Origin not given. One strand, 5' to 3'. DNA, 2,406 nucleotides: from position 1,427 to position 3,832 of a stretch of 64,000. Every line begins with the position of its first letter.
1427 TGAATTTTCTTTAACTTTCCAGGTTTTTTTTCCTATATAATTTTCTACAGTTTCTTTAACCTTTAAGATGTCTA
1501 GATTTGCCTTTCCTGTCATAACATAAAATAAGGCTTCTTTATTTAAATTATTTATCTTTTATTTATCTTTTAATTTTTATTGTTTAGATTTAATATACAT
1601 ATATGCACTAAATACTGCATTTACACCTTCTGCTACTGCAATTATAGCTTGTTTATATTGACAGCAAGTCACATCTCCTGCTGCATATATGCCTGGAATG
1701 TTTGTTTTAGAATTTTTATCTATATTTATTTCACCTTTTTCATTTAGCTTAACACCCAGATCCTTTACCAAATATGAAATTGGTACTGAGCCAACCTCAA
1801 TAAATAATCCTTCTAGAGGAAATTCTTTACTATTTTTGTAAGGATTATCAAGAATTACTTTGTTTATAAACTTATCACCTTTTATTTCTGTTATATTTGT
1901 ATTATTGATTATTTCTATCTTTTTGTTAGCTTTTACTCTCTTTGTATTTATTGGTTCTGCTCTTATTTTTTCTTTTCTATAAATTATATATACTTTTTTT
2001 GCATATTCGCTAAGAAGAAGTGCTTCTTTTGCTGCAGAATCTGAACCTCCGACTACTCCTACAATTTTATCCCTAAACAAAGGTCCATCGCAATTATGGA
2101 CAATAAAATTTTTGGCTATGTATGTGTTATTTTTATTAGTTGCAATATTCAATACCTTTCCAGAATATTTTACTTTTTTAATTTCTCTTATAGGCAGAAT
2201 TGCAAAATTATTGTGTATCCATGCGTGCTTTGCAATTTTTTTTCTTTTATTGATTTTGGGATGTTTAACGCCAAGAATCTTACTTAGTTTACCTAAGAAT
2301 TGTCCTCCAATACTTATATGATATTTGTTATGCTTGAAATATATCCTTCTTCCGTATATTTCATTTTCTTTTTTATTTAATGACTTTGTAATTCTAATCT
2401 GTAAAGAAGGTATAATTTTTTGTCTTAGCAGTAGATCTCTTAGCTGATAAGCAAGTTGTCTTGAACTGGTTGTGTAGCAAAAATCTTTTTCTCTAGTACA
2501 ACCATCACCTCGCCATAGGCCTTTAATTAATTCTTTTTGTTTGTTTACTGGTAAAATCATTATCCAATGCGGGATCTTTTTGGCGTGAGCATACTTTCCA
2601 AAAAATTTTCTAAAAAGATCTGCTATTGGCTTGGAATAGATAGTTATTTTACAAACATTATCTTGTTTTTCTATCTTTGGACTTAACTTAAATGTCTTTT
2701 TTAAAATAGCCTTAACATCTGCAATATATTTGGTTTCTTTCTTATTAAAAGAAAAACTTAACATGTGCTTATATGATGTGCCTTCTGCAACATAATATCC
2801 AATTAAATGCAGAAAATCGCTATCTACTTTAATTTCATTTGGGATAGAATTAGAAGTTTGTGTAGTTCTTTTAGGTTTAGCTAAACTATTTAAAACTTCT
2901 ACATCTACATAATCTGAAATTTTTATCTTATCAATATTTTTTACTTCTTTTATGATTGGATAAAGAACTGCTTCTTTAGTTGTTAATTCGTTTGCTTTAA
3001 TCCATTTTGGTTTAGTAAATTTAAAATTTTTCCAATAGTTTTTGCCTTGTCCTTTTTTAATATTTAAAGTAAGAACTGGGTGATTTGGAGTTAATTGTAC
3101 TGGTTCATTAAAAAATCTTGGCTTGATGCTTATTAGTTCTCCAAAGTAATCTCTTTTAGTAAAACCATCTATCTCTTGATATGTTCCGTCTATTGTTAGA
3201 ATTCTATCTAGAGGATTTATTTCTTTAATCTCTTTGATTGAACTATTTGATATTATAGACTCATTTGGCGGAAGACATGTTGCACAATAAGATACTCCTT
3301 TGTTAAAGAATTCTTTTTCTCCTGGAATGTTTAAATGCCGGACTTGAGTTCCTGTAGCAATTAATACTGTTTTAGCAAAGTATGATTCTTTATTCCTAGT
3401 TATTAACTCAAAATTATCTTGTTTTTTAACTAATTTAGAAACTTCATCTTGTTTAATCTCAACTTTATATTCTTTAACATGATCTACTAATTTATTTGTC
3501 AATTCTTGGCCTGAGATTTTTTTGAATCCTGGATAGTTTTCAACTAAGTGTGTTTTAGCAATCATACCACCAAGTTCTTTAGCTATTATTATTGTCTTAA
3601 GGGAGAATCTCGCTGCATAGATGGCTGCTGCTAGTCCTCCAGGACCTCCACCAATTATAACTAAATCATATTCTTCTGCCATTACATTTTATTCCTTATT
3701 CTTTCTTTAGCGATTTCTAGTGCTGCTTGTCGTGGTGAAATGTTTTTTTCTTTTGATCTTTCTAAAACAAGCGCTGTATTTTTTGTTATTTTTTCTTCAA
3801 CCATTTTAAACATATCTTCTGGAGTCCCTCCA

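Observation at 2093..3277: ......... intein inserted inside the CxxC redox centre of thioredoxin reductase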

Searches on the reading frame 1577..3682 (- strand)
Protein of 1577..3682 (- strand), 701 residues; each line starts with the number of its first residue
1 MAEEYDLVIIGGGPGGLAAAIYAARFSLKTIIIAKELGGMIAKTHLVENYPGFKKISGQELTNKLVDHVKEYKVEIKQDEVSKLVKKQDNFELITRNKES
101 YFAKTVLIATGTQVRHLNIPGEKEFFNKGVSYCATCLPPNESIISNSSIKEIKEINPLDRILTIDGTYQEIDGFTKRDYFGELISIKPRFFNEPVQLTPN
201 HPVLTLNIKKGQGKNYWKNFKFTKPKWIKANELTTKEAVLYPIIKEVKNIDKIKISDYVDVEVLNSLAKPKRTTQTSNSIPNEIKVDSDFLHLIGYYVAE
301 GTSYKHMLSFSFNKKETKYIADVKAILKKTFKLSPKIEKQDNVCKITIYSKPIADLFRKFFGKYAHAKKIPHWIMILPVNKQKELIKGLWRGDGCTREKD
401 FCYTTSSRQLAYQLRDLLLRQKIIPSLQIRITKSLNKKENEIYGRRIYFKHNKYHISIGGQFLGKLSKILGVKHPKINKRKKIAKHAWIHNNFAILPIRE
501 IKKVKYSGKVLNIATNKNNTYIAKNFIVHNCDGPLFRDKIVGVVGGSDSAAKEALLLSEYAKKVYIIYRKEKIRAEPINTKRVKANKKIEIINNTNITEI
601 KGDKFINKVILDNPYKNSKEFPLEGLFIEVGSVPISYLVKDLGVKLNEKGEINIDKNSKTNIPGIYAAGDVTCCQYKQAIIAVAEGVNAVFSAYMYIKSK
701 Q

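Call 3: search_protein_families(library=pfam, proteins=[window:1577-3682:-], max_evalue=0.1)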
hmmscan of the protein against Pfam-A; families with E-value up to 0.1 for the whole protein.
window:1577-3682:- (701 aa): 13 families
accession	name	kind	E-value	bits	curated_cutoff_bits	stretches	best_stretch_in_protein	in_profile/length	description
PF07992.20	Pyr_redox_2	-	8.6e-45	153.8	26.1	2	531-686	133-291/291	Pyridine nucleotide-disulphide oxidoreductase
PF13738.12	Pyr_redox_3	-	2.1e-17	63.8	30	3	536-669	162-305/305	Pyridine nucleotide-disulphide oxidoreductase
PF00070.33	Pyr_redox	-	2.4e-11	44.4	22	1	541-604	2-70/82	Pyridine nucleotide-disulphide oxidoreductase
PF14528.11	LAGLIDADG_3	-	2.5e-11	44.1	22.5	1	382-437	3-60/82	LAGLIDADG-like domain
PF00890.30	FAD_binding_2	-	2.7e-09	37.2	20.4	2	6-36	1-31/414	FAD binding domain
PF01134.28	GIDA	-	3.6e-08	33.3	22.1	2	6-38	1-33/391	Glucose inhibited division protein A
PF12831.13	FAD_oxidored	-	5e-07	29.8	27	1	6-54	1-50/416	FAD dependent oxidoreductase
PF14890.11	Intein_splicing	-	2.6e-06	27.8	35.8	1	171-530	38-155/155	Intein splicing domain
PF03486.20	HI0933_like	-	4.6e-06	26.7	50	1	6-35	2-31/244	HI0933-like protein Rossmann domain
PF01266.30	DAO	-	1.8e-05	24.9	27.9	0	6-37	1-33/353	FAD dependent oxidoreductase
PF01946.23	Thi4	-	0.00069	19.4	26.2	1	4-37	17-51/235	Thi4 family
PF13450.12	NAD_binding_8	-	0.023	15.4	21.9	1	9-43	1-37/68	NAD(P)-binding Rossmann-like domain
PF13454.12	NAD_binding_9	-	0.044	14.2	21.8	0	62-112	103-154/155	FAD-NAD(P)-binding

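Call 4: search_protein_families(library=ncbifam, proteins=[window:1577-3682:-], max_evalue=0.1)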
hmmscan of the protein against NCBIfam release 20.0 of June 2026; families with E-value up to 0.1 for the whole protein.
window:1577-3682:- (701 aa): 101 families (the best 25 are shown)
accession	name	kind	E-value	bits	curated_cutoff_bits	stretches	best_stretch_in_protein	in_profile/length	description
TIGR01292.1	TRX_reduct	equivalog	5.4e-97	324.2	343.45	2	530-697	133-300/300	thioredoxin-disulfide reductase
TIGR03140.1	AhpF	equivalog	4e-76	256.6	502.9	2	511-697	326-512/515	alkyl hydroperoxide reductase subunit F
TIGR03143.1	AhpF_homolog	hypoth_equivalog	4.3e-66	223.7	687.65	2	2-136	2-136/555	putative alkyl hydroperoxide reductase F subunit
NF007614.0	PRK10262.1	equivalog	2.9e-44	151.5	644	2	6-136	8-139/321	thioredoxin-disulfide reductase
TIGR01350.1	lipoamide_DH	equivalog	4.2e-20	71.9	408.8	2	584-690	221-326/461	dihydrolipoyl dehydrogenase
TIGR04018.1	Bthiol_YpdA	hypoth_equivalog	9.3e-20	70.7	339.9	3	536-676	150-293/316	YpdA family putative bacillithiol disulfide reductase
TIGR02053.1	MerA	equivalog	9.1e-18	64.5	454.45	1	540-690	169-325/465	mercury(II) reductase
NF004945.0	PRK06292.2-3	equivalog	3.6e-16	59.2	494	3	542-673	175-306/457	dihydrolipoyl dehydrogenase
NF004776.0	PRK06116.1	equivalog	3.8e-16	59.1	480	2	541-688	170-320/450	glutathione-disulfide reductase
TIGR01424.1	gluta_reduc_2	equivalog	1.2e-14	53.8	606.05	2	540-688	168-318/446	glutathione-disulfide reductase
NF005883.0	PRK07845.1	equivalog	1.5e-14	53.8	479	2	627-691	267-332/466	NAD(P)H-quinone dehydrogenase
TIGR01421.1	gluta_reduc_1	equivalog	5e-14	52.4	556.15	2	541-686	169-318/450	glutathione-disulfide reductase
NF009409.0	PRK12770.1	subfamily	8.4e-14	51.4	343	2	534-699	169-352/360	putative glutamate synthase subunit beta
NF003585.0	PRK05249.1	equivalog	4.2e-13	48.7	465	2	3-40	5-44/464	Si-specific NAD(P)(+) transhydrogenase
TIGR01423.1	trypano_reduc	equivalog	8.2e-12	44.4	738.1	1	579-690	237-345/486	trypanothione-disulfide reductase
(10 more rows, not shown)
